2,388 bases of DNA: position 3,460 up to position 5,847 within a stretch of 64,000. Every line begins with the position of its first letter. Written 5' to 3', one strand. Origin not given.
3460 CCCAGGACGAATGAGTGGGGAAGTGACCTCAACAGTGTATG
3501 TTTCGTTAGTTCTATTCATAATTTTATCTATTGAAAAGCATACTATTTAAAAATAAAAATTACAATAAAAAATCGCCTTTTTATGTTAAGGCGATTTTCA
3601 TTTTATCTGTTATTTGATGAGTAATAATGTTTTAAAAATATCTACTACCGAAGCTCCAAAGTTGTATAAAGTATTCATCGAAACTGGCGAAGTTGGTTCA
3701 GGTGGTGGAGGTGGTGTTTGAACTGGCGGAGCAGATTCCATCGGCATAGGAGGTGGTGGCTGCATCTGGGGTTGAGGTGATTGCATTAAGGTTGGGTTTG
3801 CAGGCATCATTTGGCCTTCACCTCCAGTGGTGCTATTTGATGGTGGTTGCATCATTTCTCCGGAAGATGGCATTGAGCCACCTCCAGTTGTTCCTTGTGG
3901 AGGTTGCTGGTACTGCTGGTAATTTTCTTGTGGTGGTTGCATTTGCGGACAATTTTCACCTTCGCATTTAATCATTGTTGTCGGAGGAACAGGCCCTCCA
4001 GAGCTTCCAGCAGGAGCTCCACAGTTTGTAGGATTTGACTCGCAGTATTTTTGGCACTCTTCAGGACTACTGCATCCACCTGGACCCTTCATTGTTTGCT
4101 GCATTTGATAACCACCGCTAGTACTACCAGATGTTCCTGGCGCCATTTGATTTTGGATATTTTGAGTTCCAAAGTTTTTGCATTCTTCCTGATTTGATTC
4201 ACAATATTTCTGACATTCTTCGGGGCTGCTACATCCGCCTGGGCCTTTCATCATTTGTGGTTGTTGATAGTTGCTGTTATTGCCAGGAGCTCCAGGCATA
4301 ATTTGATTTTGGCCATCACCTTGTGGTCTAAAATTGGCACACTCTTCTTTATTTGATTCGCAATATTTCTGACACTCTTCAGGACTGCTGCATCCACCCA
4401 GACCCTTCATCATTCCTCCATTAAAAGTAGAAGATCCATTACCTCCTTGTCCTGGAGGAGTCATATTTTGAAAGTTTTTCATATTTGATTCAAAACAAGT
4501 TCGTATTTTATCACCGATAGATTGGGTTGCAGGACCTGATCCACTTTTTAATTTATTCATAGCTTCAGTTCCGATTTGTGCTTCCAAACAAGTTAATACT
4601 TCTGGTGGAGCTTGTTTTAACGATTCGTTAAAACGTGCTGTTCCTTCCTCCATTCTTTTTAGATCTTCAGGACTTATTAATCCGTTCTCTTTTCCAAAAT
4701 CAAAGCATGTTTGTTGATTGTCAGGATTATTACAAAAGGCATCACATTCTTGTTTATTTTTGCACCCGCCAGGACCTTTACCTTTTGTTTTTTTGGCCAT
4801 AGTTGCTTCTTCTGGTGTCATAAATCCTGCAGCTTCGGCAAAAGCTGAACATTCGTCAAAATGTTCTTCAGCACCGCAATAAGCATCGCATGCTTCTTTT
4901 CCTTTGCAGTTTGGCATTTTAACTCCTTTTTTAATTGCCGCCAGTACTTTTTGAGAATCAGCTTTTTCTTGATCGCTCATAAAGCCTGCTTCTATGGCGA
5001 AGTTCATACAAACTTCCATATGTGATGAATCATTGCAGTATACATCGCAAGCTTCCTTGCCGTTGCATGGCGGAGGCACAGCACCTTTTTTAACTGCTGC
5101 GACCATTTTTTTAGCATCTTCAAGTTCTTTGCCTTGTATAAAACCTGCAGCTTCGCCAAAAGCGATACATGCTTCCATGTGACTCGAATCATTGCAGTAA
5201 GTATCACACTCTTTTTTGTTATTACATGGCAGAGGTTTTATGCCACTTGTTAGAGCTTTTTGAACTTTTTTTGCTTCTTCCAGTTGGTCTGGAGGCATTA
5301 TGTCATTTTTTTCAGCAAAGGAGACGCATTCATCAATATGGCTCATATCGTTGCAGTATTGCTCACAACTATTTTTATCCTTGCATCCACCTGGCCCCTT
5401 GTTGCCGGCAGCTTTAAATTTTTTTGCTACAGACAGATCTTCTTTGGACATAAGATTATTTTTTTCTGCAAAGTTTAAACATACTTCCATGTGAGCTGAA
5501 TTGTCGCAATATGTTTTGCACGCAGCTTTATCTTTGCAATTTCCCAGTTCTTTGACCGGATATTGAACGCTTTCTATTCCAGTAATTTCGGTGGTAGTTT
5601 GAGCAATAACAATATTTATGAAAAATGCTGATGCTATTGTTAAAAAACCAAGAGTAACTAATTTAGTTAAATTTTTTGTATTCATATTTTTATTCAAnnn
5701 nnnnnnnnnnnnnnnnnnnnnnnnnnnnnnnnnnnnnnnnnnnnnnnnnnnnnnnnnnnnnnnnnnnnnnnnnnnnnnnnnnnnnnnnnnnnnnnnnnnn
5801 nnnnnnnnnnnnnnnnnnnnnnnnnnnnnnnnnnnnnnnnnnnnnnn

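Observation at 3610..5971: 695-aa secreted protein built from two families of Cys/His-rich tandem repeats, with a co-transcribed small membrane protein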

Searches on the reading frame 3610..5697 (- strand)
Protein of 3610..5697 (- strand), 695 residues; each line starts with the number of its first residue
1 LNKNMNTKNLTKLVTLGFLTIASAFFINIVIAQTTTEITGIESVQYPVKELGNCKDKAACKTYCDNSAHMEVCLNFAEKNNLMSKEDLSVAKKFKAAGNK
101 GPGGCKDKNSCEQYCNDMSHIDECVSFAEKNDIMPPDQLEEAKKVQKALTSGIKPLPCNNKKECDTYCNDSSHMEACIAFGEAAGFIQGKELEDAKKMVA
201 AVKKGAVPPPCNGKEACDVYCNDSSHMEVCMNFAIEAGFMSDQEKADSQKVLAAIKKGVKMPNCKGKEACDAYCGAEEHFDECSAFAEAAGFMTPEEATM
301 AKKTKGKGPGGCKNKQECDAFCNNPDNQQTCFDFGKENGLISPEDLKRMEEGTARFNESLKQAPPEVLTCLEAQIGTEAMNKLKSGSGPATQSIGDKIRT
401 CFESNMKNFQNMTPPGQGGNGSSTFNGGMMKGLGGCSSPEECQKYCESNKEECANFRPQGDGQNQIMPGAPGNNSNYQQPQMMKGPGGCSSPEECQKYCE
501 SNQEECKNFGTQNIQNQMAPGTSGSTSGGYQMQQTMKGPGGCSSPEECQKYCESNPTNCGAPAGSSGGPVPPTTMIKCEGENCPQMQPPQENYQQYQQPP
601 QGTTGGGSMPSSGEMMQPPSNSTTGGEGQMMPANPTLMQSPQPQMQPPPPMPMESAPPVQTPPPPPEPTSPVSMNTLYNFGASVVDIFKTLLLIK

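Call 4: search_protein_families(library=pfam, proteins=[window:3610-5697:-], max_evalue=1)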
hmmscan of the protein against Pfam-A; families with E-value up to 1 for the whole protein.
window:3610-5697:- (695 aa): 1 family
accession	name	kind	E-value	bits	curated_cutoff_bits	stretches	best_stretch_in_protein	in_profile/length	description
PF17878.8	ssDBP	-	0.19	12.1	27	0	520-555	13-47/81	Phage single-stranded DNA-binding protein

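Call 7: search_protein_families(library=ncbifam, proteins=[window:3610-5697:-], max_evalue=1)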
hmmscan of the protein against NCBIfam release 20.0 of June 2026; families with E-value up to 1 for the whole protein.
window:3610-5697:- (695 aa): 0 families

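Call 8: search_solved_structures(query=window:3610-5697:-, max_evalue=10)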
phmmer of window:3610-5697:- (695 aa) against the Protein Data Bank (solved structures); distinct sequences matched with E-value up to 10: 0.

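Call 11: find_homologous_proteins(query=window:3610-5697:-, max_evalue=0.001)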
Query window:3610-5697:- (695 aa): 2073 proteins with E <= 0.001 among 8000 candidates; the best 120 are listed.
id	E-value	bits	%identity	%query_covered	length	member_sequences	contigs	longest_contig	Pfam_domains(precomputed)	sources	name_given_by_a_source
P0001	0.0e+0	1591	100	99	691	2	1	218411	-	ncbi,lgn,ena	ncbi:MAG: hypothetical protein WCW87_02770 [Candidatus Paceibacterota bacterium]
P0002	7.0e-194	665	56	75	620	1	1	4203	-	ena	-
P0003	1.5e-192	660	52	83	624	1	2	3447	-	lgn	-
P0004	9.3e-192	658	56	80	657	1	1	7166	-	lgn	-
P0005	8.4e-190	651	57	78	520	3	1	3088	-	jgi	-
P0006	4.0e-189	649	58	73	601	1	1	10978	-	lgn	-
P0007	9.6e-189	648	55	77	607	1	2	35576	-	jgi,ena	-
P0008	1.6e-188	647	58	74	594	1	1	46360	-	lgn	-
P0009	2.2e-188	646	47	99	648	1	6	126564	-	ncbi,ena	-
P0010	8.1e-188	645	58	73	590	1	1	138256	-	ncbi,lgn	-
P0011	5.6e-187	642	52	82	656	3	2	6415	-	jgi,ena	-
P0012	2.1e-186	640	54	85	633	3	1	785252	-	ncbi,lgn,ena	ncbi:MAG: hypothetical protein WCW32_02320 [Candidatus Paceibacterota bacterium]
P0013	2.2e-186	640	56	77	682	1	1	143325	-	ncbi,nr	ncbi:MAG: hypothetical protein PHW31_02575 [Candidatus Pacebacteria bacterium]|nr:hypothetical prote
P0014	7.7e-186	638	54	79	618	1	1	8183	-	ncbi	-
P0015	1.3e-185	637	62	65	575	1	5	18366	-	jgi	jgi:hypothetical protein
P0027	8.4e-180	618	54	70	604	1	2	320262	-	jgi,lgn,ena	-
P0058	7.5e-173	595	57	65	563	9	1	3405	-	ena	-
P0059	7.7e-173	595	55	74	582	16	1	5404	-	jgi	-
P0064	4.5e-172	592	53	73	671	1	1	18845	-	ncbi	ncbi:MAG: hypothetical protein V1696_02975 [Candidatus Jorgensenbacteria bacterium]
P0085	9.1e-168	578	56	73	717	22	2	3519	-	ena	-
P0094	2.8e-166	573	53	73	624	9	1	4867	-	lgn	-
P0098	4.8e-166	573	55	66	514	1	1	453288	-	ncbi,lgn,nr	ncbi:MAG: proline-rich domain-containing protein [bacterium]|nr:proline-rich domain-containing prote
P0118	9.6e-164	565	46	68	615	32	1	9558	-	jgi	-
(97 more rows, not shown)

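Call 16: find_encoding_contigs(protein=P0012, flank=6000, max_places=3)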
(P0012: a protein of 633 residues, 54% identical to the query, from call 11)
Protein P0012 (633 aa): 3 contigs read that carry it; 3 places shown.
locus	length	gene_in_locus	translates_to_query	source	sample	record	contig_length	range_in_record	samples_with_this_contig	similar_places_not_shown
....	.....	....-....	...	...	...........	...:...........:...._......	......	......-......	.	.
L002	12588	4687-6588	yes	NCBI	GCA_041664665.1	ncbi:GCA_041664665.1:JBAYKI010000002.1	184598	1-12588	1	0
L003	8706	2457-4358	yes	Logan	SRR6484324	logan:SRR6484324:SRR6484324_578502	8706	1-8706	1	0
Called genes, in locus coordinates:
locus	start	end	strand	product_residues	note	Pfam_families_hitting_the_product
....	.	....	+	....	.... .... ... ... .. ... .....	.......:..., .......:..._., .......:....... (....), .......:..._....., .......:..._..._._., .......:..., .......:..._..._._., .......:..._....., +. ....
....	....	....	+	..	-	-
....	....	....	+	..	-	-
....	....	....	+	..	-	-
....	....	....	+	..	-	-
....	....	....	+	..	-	-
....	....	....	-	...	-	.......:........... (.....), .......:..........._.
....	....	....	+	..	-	-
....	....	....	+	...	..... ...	-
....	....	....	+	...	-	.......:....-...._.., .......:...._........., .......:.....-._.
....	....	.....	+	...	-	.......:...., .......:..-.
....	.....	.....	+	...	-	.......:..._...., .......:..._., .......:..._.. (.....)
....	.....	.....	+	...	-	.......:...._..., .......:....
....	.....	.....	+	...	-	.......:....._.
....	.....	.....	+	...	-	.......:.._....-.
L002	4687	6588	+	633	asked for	-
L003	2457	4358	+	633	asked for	-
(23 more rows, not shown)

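Call 18: find_encoding_contigs(protein=P0027, flank=5000, max_places=1)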
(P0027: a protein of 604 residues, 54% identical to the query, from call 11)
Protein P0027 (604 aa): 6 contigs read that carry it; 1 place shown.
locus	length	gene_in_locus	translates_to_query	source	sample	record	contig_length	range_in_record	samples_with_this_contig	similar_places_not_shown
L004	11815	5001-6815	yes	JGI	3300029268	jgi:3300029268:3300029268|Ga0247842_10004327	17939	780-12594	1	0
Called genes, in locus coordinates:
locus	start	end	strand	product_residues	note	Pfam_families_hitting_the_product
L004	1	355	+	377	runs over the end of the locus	?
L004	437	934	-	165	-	PF01451:LMWPc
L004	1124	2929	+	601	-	PF00009:GTP_EFTU, PF00071:Ras (faint), PF03144:GTP_EFTU_D2, PF22042:EF-G_D2 (weak), PF14492:EFG_III, PF00679:EFG_C, PF06421:LepA_C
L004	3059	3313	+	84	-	PF01541:GIY-YIG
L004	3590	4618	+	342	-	PF03193:RsgA_GTPase, PF00009:GTP_EFTU (faint), PF00005:ABC_tran (weak), PF01926:MMR_HSR1 (weak)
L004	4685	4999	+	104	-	-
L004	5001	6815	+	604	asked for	-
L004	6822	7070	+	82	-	-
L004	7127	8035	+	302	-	PF02525:Flavodoxin_2, PF03358:FMN_red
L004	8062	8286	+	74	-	PF10967:DUF2769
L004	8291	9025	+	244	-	PF01135:PCMT, PF05175:MTS, PF06325:PrmA, PF13489:Methyltransf_23, PF01209:Ubie_methyltran, PF13847:Methyltransf_31, PF08241:Methyltransf_11, PF08242:Methyltransf_12, +6 more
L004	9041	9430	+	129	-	PF17802:SpaA (weak)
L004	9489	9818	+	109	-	-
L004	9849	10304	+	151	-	-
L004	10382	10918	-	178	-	-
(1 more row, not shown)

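Call 19: find_encoding_contigs(protein=P0098, flank=5000, max_places=1)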
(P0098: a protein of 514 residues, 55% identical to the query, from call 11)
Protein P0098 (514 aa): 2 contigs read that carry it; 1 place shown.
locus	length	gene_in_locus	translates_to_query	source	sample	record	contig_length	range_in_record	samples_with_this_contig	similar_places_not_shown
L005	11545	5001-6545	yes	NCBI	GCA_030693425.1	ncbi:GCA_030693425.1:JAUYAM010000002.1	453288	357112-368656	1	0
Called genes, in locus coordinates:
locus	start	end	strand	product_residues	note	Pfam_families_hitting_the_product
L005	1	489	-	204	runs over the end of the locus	-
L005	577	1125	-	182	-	PF13238:AAA_18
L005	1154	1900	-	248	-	PF00528:BPD_transp_1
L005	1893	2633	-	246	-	PF00005:ABC_tran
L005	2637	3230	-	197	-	PF09084:NMT1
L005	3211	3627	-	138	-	PF09084:NMT1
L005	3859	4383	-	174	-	-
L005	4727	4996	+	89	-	-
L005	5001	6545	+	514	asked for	-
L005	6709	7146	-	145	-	PF23477:zf_Tbcl_2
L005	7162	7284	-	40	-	-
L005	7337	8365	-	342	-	-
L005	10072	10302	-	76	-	-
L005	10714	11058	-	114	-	-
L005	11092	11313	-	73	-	-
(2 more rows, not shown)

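Call 20: find_encoding_contigs(protein=P0064, flank=5000, max_places=1)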
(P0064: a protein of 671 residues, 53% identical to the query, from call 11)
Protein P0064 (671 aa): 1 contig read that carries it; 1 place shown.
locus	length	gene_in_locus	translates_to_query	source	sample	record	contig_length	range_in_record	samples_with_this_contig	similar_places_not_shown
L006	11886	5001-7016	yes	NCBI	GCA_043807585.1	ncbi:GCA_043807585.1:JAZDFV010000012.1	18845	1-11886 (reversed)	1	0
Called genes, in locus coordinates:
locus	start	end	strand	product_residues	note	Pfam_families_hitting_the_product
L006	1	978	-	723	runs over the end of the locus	PF01751:Toprim, PF01131:Topoisom_bac, PF01396:Zn_ribbon_Top1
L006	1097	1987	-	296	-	PF02481:DNA_processg_A, PF17782:WHD_DprA (weak)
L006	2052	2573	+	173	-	-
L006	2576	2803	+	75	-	-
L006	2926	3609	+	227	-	PF13384:HTH_23 (faint)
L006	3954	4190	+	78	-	PF00462:Glutaredoxin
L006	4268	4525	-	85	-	-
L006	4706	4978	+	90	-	-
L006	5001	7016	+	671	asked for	-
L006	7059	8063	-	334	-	PF03703:bPH_2, PF04326:SLFN_AlbA_2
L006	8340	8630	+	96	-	PF03477:ATP-cone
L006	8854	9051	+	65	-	PF00313:CSD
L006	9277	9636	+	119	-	-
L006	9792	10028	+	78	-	PF18893:DUF5652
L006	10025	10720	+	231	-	PF00730:HhH-GPD, PF00633:HHH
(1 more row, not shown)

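Call 23: predict_structure(alignment_id=A2)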
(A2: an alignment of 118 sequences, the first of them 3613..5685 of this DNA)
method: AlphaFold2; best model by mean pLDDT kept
length: 691 residues; sequences in the alignment: 118
mean_pLDDT: 73.4   pTM: 0.54
mean pLDDT of the five models: 73.4, 73.2, 72.4, 71.6, 70.6
residues with pLDDT >= 90: 331; 70-90: 117; 50-70: 28; < 50: 215
segments of 3 or more residues with pLDDT < 50: 1-5, 10-33, 414-427, 455-478, 506-532, 557-613, 615-643, 645-675
pLDDT, mean of each block of 10 residues (from residue 1): 47 45 43 57 94 93 92 93 91 93 87 92 94 92 94 86 93 95 95 96 93 92 95 96 95 94 92 95 96 93 91 93 93 94 93 93 95 93 86 93 83 49 47 83 85 46 35 42 86 93 63 31 29 72 91 62 32 37 33 35 35 39 35 38 45 42 40 51 70 42
secondary structure, 60 per line:
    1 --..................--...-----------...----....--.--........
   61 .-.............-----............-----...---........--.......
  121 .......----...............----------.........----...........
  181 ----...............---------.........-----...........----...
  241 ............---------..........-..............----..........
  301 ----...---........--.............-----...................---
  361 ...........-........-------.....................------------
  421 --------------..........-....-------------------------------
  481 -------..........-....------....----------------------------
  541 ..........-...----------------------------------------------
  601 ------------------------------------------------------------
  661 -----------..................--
elements in order (helices of 4 or more, strands of 3 or more residues): H3-20 H53-61 H63-75 H81-92 H104-111 H114-127 H132-146 H157-165 H170-180 H185-199 H209-217 H223-233 H238-252 H262-271 H273-286 H291-300 H311-318 H321-333 H339-357 H361-371 H373-380 H388-408 H435-444 H446-449 H488-497 H499-502 H509-512 H541-550 H672-689

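Call 26: find_related_loci(query=A2, collection=genome_contigs, flank=3000)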
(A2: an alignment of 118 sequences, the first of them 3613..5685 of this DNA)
Query A2 (691 aa) in genome_contigs; peptide patterns used: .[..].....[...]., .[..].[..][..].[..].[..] (x = any residue, [..] = any of these).
443 stretches matched a pattern; 369 encode a relative of the query (tblastn E <= 1e-3); the best 80 are kept; 80 distinct loci.
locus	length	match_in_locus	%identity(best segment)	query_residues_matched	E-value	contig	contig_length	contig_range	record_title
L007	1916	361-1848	57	1-555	0e+0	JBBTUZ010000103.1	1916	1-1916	MAG: Patescibacteria group bacterium isolate H32-bin045_1 H32_bin045_1_000000000103, whole genome shotgun sequence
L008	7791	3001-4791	52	1-643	0e+0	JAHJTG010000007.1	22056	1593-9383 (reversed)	MAG: Patescibacteria group bacterium isolate OS_PC_MetaG.mb.42 OS_PC_MetaG.mb.42_k141_303463, whole genome shotgun seque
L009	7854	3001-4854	47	1-646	3e-178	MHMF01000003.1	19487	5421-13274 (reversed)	MAG: Candidatus Nealsonbacteria bacterium RIFCSPLOWO2_01_FULL_38_120 rifcsplowo2_01_scaffold_10518, whole genome shotgun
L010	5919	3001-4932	47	1-660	2e-176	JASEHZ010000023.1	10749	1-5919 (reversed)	MAG: Patescibacteria group bacterium isolate Yes70-36 NODE_2639_length_10749_cov_17.578642, whole genome shotgun sequenc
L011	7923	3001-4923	49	1-645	3e-173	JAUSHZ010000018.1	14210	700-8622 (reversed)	MAG: bacterium isolate E14_metabat.bin.214 E14_k141_815015, whole genome shotgun sequence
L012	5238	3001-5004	46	1-684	8e-174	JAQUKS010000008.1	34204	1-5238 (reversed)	MAG: Candidatus Paceibacterota bacterium isolate STD1_112 NODE_2479_length_34204_cov_3.719283_Sandtown_D1, whole genome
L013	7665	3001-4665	54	1-676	1e-176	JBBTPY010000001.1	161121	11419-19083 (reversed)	MAG: Patescibacteria group bacterium isolate H52-bin120_1 H52_bin120_1_000000000001, whole genome shotgun sequence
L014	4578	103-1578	56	3-505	7e-169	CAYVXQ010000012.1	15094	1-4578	MAG TPA_asm: uncultured Candidatus Saccharibacteria bacterium isolate binchicken_co387_140 genome assembly, contig: NODE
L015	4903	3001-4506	56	1-505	1e-166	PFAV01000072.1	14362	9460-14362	MAG: bacterium (Candidatus Gribaldobacteria) CG10_big_fil_rev_8_21_14_0_10_41_12 CG10_8_21_14_0.10_scaffold_6000_c, whol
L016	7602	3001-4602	56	1-657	2e-166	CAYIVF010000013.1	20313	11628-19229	MAG TPA_asm: uncultured Candidatus Saccharibacteria bacterium isolate ERP119705_co5_43 genome assembly, contig: NODE_321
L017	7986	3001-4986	51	1-674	7e-166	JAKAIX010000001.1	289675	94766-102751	MAG: bacterium isolate WY3.bin51 NODE_22_length_289675_cov_2.261207, whole genome shotgun sequence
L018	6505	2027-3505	55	10-572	1e-165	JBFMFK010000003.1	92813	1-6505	MAG: Patescibacteria group bacterium isolate MAG269 MAG269_3, whole genome shotgun sequence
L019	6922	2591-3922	53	9-502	2e-165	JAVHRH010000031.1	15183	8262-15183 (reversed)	MAG: Parcubacteria group bacterium isolate WB02no10_40_9 NODE_2754_length_15183_cov_5.258924, whole genome shotgun seque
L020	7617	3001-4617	59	4-655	2e-164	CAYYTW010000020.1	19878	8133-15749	MAG TPA_asm: uncultured Candidatus Saccharibacteria bacterium isolate binchicken_co75_197 genome assembly, contig: NODE_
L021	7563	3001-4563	51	3-493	1e-163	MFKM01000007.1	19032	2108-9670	MAG: Candidatus Jorgensenbacteria bacterium RIFCSPLOWO2_12_FULL_42_11 rifcsplowo2_12_scaffold_14557, whole genome shotgu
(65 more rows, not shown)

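Call 27: fold_search(model_id=the predicted structure, library=pdb)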
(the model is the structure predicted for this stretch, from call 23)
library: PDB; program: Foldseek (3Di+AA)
matches with E <= 10: 32; with E <= 0.001: 0
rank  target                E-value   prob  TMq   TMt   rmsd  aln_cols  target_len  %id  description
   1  3qxl_B                1.1e+00  0.08  0.06  0.13  25.1       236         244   14  Crystal structure of the CDC25 Domain from Ral-specific Guanine-nucleotide Exchange Factor RalGPS1a (released 2011-05-11)
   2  8csp_4                1.1e+00  0.09  0.10  0.12  17.2       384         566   10  Human mitochondrial small subunit assembly intermediate (State A) (released 2022-12-14)
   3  8fnc_8                1.7e+00  0.08  0.11  0.13  26.7       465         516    8  Cryo-EM structure of RNase-treated RESC-C in trypanosomal RNA editing (released 2023-07-19)
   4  7pua_F5               2.0e+00  0.02  0.06  0.07  39.9       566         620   12  Middle assembly intermediate of the Trypanosoma brucei mitoribosomal small subunit (released 2022-03-02)
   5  8as8_E                2.1e+00  0.03  0.07  0.09  40.1       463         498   12  E. coli Wadjet JetABC monomer (released 2022-12-14)
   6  6wo6_B                2.6e+00  0.04  0.09  0.13  21.9       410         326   13  Structure of RavA (lpp0008) E38A/K39A surface entropy reduction mutant (released 2021-03-17)
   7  5orq_A                3.2e+00  0.06  0.09  0.14  29.0       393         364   10  Crystal structure of designed cPPR-Telo1 in complex with ssDNA (released 2018-06-20)
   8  8k2a_So               3.3e+00  0.06  0.11  0.12  17.4       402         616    9  Cryo-EM structure of the human 55S mitoribosome with Tigecycline (released 2024-07-10)
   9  6wo6_A                3.8e+00  0.04  0.09  0.14  21.3       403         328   14  Structure of RavA (lpp0008) E38A/K39A surface entropy reduction mutant (released 2021-03-17)
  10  4gyo_B                4.1e+00  0.03  0.07  0.10  27.9       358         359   11  Crystal Structure of Rap Protein Complexed with Competence and Sporulation Factor (released 2013-04-03)
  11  9k2v_a                4.1e+00  0.02  0.07  0.10  30.9       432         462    9  Cyanophage A4 pre-ejectosome (released 2025-04-09)
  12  9gaw_N                4.3e+00  0.04  0.11  0.12  21.3       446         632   11  High-resolution structure of the Anaphase-promoting complex/cyclosome (APC/C) bound to co-activator Cdh1 (released 2024-08-14)
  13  8rdj_F                4.3e+00  0.02  0.08  0.08  22.2       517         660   12  Plastid-encoded RNA polymerase transcription elongation complex (Integrated model) (released 2024-03-13)
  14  4gyo_A                4.5e+00  0.03  0.08  0.11  28.7       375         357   11  Crystal Structure of Rap Protein Complexed with Competence and Sporulation Factor (released 2013-04-03)
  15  6swu_B                4.9e+00  0.04  0.08  0.14  22.3       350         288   10  Crystal structure of the TPR domain of KLC1 in complex with an engineered high-affinity cargo peptide. (released 2020-09-30)
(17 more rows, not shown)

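Call 36: search_solved_structures(query=A2, max_evalue=10)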
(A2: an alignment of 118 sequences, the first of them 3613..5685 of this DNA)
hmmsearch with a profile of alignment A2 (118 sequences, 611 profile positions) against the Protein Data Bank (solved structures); distinct sequences matched with E-value up to 10: 0.
